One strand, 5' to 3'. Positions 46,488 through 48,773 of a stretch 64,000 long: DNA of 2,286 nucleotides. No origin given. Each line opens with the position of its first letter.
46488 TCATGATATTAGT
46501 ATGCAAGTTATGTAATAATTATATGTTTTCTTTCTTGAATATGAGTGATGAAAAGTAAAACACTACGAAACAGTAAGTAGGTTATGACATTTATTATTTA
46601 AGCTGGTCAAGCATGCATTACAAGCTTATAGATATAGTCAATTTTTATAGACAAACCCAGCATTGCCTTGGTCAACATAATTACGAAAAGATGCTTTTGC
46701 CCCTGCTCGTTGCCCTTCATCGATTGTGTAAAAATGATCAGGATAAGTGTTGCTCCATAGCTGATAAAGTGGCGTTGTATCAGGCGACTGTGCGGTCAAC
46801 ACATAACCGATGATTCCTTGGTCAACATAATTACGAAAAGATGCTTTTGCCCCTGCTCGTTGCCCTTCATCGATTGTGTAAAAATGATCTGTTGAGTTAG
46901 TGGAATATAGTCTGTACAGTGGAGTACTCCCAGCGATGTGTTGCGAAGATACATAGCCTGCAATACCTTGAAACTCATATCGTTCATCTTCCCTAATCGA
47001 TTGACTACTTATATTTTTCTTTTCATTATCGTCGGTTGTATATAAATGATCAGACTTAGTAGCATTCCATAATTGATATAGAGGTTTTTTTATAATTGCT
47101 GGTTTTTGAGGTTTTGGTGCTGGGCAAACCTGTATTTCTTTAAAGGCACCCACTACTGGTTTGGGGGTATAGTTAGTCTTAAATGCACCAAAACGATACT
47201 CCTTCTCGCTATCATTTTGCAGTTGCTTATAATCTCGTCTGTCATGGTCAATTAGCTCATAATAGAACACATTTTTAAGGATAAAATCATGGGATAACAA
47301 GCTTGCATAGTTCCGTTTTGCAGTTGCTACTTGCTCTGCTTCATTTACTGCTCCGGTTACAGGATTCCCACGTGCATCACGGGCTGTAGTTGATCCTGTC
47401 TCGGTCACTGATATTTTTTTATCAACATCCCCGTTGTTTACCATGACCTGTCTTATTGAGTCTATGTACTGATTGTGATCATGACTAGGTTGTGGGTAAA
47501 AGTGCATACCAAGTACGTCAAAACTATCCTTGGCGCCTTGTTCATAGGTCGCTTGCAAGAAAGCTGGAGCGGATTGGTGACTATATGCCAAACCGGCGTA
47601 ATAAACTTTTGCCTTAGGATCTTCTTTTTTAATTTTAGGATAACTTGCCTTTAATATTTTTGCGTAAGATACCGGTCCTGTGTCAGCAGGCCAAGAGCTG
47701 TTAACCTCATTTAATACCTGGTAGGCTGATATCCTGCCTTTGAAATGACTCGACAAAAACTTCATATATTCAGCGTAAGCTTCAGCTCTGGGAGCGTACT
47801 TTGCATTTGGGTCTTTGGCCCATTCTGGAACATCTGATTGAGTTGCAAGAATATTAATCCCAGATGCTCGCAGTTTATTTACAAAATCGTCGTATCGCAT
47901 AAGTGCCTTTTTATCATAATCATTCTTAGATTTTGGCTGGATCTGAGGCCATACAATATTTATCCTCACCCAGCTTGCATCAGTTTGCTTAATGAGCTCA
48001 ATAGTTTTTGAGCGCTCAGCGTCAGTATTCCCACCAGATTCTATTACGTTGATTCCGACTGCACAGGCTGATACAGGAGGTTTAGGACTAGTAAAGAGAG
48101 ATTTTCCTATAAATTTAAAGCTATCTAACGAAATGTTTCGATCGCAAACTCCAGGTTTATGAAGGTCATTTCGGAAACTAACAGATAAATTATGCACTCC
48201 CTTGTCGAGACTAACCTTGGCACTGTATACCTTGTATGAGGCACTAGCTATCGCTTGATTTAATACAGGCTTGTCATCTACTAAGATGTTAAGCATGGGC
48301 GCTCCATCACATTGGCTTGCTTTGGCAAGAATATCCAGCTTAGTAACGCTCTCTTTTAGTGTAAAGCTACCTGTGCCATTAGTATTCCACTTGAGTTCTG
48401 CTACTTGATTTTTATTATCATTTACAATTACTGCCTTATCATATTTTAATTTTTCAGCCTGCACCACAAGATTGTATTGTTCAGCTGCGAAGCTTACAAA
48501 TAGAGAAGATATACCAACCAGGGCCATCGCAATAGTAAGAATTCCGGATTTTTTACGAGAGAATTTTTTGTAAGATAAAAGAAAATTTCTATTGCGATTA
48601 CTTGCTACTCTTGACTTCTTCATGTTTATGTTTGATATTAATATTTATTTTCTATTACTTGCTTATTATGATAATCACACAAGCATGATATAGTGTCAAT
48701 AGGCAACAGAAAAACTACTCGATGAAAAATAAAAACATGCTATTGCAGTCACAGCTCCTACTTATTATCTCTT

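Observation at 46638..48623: Secreted CBM-like + GH-A hydrolase with three DUF5648-like repeats, two of which share a perfect 74-bp DNA repeat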

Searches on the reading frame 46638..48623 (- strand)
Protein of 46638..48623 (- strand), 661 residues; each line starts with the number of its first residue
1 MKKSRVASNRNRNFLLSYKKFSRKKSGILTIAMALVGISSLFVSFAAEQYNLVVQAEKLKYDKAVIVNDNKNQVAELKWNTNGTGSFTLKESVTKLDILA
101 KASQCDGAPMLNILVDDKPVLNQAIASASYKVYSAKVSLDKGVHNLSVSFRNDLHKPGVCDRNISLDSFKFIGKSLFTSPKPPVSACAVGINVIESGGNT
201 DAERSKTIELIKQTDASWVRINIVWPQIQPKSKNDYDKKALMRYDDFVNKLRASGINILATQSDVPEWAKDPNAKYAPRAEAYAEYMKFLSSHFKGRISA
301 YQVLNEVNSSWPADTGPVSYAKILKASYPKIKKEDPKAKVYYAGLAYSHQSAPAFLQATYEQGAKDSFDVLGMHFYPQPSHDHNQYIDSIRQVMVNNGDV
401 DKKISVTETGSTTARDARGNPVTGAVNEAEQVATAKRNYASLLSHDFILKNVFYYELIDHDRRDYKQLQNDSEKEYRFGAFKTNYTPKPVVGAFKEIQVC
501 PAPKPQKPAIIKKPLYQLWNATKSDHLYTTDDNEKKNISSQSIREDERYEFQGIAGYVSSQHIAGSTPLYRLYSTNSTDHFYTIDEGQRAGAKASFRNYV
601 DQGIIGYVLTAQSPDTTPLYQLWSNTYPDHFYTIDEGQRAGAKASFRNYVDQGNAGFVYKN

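Call 4: search_protein_families(library=pfam, proteins=[window:46638-48623:-], max_evalue=1)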
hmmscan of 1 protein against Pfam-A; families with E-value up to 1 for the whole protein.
window:46638-48623:- (661 aa): 7 families
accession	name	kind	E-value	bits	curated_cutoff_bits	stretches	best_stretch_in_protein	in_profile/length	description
PF18885.6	DUF5648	-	1.9e-28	99.8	25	2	512-609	45-134/134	Domain of unknown function (DUF5648)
PF00150.24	Cellulase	-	6.3e-12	46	23.5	1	203-424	22-244/272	Cellulase (glycosyl hydrolase family 5)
PF16841.11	CBM60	-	2.2e-10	41.3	28.2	1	96-173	2-78/91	Ca-dependent carbohydrate-binding module xylan-binding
PF00232.24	Glyco_hydro_1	-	9.6e-10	37.9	22.6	1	207-310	63-169/453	Glycosyl hydrolase family 1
PF07745.19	Glyco_hydro_53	-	1.3e-06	28.1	24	1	199-424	21-262/340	Glycosyl hydrolase family 53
PF00331.26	Glyco_hydro_10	-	0.00042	20.1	22.1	1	262-461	84-281/311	Glycosyl hydrolase family 10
PF14132.11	DUF4299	-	0.015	15.4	31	1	206-258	230-282/301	Domain of unknown function (DUF4299)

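Call 5: search_protein_families(library=ncbifam, proteins=[window:46638-48623:-], max_evalue=1)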
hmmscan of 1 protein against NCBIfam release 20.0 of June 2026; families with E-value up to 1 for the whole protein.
window:46638-48623:- (661 aa): 2 families
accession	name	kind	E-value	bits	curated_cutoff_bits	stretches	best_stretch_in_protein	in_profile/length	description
TIGR03356.1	BGL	equivalog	2.6e-09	36.5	478.5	1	207-308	59-163/427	GH1 family beta-glucosidase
NF009082.0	PRK12417.1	equivalog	0.17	10.5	353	1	24-100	184-254/406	accessory Sec system protein translocase subunit SecY2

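Call 6: search_solved_structures(query=window:46638-48623:-, max_evalue=1, show_alignments=3)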
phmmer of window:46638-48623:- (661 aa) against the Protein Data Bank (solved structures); distinct sequences matched with E-value up to 1: 80 (the best 60 are shown).
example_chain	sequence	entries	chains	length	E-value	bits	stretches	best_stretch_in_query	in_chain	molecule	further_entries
5bx9_A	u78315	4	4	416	2.2e-08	36.6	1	204-504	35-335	PslG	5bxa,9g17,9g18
4zn2_A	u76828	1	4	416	2.2e-08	36.6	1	204-504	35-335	PslG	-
7osk_A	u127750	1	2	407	6e-08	35.1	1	203-422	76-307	Arabinogalactan endo-1,4-beta-galactosidase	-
8ht0_A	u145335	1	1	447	3.3e-07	32.7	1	206-306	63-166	Beta-glucosidase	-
5gny_A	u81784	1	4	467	1.2e-05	27.5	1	206-306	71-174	Beta-glucosidase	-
5gnz_A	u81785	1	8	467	1.3e-05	27.4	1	206-306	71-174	Beta-glucosidase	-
6z1h_A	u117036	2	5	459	2.2e-05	26.7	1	206-308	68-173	ANCESTRAL RECONSTRUCTED GLYCOSIDASE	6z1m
5gnx_A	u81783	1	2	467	2.2e-05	26.7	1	206-306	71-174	Beta-glucosidase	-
1np2_A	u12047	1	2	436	7.4e-05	24.9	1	208-307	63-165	beta-glycosidase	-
7m1r_A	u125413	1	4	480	0.00021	23.4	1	209-310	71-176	6-phospho-beta-galactosidase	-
1ug6_A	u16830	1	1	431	0.00035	22.7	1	208-307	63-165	beta-glycosidase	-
3zjk_A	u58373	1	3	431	0.00036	22.7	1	208-307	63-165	BETA GLYCOSIDASE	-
4bce_A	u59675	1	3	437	0.00037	22.6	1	208-307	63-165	BETA-GLUCOSIDASE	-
1qox_A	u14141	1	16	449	0.00067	21.8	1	206-306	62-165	BETA-GLUCOSIDASE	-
3ahx_A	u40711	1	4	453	0.00072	21.7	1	206-306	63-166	Beta-glucosidase A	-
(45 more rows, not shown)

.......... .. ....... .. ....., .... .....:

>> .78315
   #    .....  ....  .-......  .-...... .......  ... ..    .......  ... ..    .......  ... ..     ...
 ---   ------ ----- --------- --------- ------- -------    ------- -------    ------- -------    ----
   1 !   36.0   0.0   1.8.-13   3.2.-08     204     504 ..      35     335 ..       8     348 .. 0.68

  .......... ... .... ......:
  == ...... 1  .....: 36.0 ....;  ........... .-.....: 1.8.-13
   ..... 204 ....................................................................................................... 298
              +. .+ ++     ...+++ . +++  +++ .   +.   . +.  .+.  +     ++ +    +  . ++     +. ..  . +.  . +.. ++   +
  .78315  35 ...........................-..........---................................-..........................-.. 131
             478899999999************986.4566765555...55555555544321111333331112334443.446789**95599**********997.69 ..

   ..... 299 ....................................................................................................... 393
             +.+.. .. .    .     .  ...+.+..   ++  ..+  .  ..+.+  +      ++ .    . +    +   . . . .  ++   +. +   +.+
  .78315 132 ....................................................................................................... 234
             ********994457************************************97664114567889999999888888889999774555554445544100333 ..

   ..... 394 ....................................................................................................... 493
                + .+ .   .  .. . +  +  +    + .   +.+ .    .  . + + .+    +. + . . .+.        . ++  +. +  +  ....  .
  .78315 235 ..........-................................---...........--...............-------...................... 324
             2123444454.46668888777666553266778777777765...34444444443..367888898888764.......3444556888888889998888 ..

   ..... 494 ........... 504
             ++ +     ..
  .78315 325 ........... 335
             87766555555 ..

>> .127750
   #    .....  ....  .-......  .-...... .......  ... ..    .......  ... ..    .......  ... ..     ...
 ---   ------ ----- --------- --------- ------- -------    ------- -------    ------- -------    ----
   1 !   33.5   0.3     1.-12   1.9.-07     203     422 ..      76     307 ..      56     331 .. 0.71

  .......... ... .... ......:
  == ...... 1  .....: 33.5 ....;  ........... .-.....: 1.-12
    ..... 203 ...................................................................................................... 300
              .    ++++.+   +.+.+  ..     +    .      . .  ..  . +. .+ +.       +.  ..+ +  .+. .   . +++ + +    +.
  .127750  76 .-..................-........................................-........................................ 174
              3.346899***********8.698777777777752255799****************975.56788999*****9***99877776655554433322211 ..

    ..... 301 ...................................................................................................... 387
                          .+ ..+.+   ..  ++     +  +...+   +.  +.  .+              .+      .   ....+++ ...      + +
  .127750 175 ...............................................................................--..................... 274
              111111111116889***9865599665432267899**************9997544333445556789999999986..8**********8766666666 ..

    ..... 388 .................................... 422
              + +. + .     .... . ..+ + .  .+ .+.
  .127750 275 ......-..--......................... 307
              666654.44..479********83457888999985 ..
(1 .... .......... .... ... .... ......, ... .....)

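Call 7: find_homologous_proteins(query=window:46638-48623:-)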
Query window:46638-48623:- (661 aa): 2 proteins with E <= 0.001 among 8000 candidates.
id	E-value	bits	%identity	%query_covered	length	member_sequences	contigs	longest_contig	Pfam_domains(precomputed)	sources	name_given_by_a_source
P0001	0.0e+0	1501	100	100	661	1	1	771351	PF00150.25,PF18885.7,PF07745.20,PF16841.12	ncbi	-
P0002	1.3e-23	102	31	43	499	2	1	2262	PF00150.25,PF01229.23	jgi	jgi:hypothetical protein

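Call 11: find_encoding_contigs(protein=P0001, flank=10000, max_places=4)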
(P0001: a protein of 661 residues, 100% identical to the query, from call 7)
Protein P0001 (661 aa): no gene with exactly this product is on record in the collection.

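Call 12: list_cluster_members(proteins=[P0001, P0002])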
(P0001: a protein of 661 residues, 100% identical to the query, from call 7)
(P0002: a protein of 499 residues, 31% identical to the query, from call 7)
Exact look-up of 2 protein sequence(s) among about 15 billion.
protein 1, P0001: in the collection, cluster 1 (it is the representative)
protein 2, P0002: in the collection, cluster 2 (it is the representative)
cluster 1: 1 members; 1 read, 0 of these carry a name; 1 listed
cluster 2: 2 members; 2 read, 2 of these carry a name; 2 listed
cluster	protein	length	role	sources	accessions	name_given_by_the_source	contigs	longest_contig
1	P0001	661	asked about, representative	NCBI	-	-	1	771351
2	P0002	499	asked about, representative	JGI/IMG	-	hypothetical protein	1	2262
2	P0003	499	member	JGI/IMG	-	hypothetical protein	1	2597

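Call 18: search_protein_representatives(protein=window:46638-48623:-)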
Query: 661 residues. Proteins with E-value up to 0.001 (for the whole library): 12787; up to 1e-10: 2978; up to 1e-30: 66. The best 150 are listed.
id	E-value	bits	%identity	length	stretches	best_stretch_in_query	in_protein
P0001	0.0e+00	1500.9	100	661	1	1-661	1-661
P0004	1.4e-85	304.9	41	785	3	499-659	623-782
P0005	1.0e-62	229.3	33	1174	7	513-643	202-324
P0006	1.1e-59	219.3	43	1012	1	184-493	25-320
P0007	1.7e-58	215.4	32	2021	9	496-660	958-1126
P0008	4.6e-56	207.3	39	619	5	512-642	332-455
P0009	6.4e-56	206.9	38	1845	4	525-659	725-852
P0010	3.1e-55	204.6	39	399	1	181-495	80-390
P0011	4.3e-54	200.8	35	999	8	513-642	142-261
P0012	9.9e-54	199.6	33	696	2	173-490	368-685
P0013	4.4e-52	194.2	30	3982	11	520-642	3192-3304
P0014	4.4e-49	184.3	37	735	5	513-639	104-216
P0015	6.8e-45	170.4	43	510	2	514-658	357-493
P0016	1.5e-44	169.3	42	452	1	179-492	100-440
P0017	1.6e-44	169.3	37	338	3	520-661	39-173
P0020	7.8e-44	166.9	36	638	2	488-659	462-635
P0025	2.2e-38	148.9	30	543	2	163-378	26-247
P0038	6.1e-35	137.6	30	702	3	15-183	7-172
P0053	4.2e-32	128.2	26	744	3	2-180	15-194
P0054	4.5e-32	128.1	38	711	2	5-178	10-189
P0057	6.6e-32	127.5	32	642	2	13-180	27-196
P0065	2.1e-31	125.8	32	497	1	85-499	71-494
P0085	8.3e-29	117.3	36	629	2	78-186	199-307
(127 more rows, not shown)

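Call 20: search_protein_families(library=pfam, proteins=[P0004, P0020, P0025, P0065, P0038, P0053, P0054, P0057, P0085, P0010], max_evalue=0.001)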
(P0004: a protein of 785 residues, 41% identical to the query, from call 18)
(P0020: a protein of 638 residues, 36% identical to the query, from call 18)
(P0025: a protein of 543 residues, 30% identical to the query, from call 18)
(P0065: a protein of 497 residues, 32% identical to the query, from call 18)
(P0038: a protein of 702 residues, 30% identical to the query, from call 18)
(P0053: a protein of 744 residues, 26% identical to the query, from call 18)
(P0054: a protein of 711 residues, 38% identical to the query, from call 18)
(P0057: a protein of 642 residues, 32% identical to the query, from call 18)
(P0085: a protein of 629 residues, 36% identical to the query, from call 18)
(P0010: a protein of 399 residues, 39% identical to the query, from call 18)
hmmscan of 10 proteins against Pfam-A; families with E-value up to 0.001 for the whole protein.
P0004 (785 aa): 2 families
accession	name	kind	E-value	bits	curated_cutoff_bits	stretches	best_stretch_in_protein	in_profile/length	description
PF16841.11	CBM60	-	7.3e-38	129.4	28.2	2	228-311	2-83/91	Ca-dependent carbohydrate-binding module xylan-binding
PF18885.6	DUF5648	-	3.5e-29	102.2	25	1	636-731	41-133/134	Domain of unknown function (DUF5648)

P0020 (638 aa): 2 families
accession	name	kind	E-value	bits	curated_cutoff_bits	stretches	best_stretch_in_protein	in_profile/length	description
PF18885.6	DUF5648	-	3.8e-23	82.6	25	2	493-562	45-113/134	Domain of unknown function (DUF5648)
PF16841.11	CBM60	-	2e-13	51.1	28.2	1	99-182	2-81/91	Ca-dependent carbohydrate-binding module xylan-binding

P0025 (543 aa): 4 families
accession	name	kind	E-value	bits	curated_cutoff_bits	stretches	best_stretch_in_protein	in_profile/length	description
PF18885.6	DUF5648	-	3.3e-32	112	25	2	407-541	1-133/134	Domain of unknown function (DUF5648)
PF00150.24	Cellulase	-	2e-12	47.6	23.5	1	59-304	17-237/272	Cellulase (glycosyl hydrolase family 5)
PF01229.23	Glyco_hydro_39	-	2.2e-05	23.9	26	1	165-247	152-228/472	Glycosyl hydrolases family 39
PF02449.21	Glyco_hydro_42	-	7.3e-05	22.7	21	1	63-129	10-76/376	Beta-galactosidase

P0065 (497 aa): 4 families
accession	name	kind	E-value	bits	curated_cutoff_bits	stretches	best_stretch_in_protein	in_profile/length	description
PF16841.11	CBM60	-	1.8e-19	70.4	28.2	1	83-169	2-88/91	Ca-dependent carbohydrate-binding module xylan-binding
PF00150.24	Cellulase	-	3.5e-05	23.9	23.5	1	203-339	27-167/272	Cellulase (glycosyl hydrolase family 5)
PF01229.23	Glyco_hydro_39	-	4.5e-05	22.9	26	1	187-345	23-201/472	Glycosyl hydrolases family 39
PF00331.26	Glyco_hydro_10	-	0.0003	20.5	22.1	1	219-300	46-129/311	Glycosyl hydrolase family 10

P0038 (702 aa): 1 family
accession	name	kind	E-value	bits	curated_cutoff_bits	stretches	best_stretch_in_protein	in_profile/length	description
PF16841.11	CBM60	-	1.6e-26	93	28.2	2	87-167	2-79/91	Ca-dependent carbohydrate-binding module xylan-binding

P0053 (744 aa): 3 families
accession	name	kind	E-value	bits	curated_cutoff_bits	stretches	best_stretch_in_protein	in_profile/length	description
PF16841.11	CBM60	-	1.4e-41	141.3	28.2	3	113-191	5-82/91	Ca-dependent carbohydrate-binding module xylan-binding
PF14099.13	Polysacc_lyase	-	1.3e-16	61.6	29.9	1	499-732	7-209/210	Polysaccharide lyase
PF17957.7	Big_7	-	0.00034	21.7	24.1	0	646-695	10-58/70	Bacterial Ig domain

P0054 (711 aa): 2 families
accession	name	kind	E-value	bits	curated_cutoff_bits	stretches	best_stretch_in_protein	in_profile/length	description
PF16841.11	CBM60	-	2.9e-33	114.6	28.2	2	107-187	2-81/91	Ca-dependent carbohydrate-binding module xylan-binding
PF03422.21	CBM_6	-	0.00029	21.5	28.9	0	70-165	8-111/125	Carbohydrate binding module (family 6)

P0057 (642 aa): 3 families
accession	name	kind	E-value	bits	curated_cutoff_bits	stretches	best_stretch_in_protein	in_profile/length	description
PF01341.22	Glyco_hydro_6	-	6e-54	184.4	27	1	375-621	8-299/305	Glycosyl hydrolases family 6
PF16841.11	CBM60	-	9.2e-29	100.2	28.2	2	111-193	2-82/91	Ca-dependent carbohydrate-binding module xylan-binding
PF17996.7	CE2_N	-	4.2e-07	30.4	27.9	0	86-163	9-80/108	Carbohydrate esterase 2 N-terminal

P0085 (629 aa): 1 family
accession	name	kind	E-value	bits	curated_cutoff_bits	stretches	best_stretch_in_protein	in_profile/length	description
PF16841.11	CBM60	-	7.3e-36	123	28.2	2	217-295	2-79/91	Ca-dependent carbohydrate-binding module xylan-binding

P0010 (399 aa): 5 families
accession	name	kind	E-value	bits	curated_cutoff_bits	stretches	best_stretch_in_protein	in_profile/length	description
PF00150.24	Cellulase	-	2.8e-12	47.1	23.5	1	99-329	21-255/272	Cellulase (glycosyl hydrolase family 5)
PF00404.24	Dockerin_1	-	1e-05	26.1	22.9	1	27-71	1-52/57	Dockerin type I domain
PF11790.14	Glyco_hydro_cc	-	7.9e-05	22.8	21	1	248-351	118-209/237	Glycosyl hydrolase catalytic core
PF00331.26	Glyco_hydro_10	-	0.00071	19.3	22.1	0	124-205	47-130/311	Glycosyl hydrolase family 10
PF00232.24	Glyco_hydro_1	-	0.00072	18.5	22.6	0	114-206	71-168/453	Glycosyl hydrolase family 1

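Call 22: find_related_loci(query=window:46638-48623:-, collection=genome_contigs, flank=10000)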
Query window:46638-48623:- (661 aa) in genome_contigs; peptide patterns used: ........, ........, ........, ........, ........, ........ (x = any residue, [..] = any of these).
67 stretches matched a pattern; 2 encode a relative of the query (tblastn E <= 1e-3); 2 distinct loci.
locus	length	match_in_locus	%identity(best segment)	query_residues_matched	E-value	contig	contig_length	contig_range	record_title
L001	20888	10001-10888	35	512-660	8e-21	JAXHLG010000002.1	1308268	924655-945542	MAG: Candidatus Moraniibacteriota bacterium isolate Salar_de_Ascotan_soil_MAG_ASO1 contig_5779_polypolish, whole genome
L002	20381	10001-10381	29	515-640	7e-14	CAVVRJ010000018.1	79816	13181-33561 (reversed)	MAG: uncultured Planctomycetota bacterium isolate MFD03726.bin.2.7 genome assembly, contig: contig_41528, whole genome s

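Call 29: find_related_loci(query=window:46638-48623:-, collection=metagenome_contigs, flank=10000)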
Query window:46638-48623:- (661 aa) in metagenome_contigs; peptide patterns used: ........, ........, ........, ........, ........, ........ (x = any residue, [..] = any of these).
121 stretches matched a pattern; 5 encode a relative of the query (tblastn E <= 1e-3); 5 distinct loci.
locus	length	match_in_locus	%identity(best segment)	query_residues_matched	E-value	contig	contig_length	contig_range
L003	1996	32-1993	32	485-661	1e-18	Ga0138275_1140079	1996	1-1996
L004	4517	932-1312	27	489-640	5e-12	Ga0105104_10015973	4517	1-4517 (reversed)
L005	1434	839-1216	29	514-639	2e-11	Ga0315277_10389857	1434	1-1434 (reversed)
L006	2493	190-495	35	489-659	6e-11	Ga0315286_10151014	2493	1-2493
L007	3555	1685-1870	41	557-619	3e-8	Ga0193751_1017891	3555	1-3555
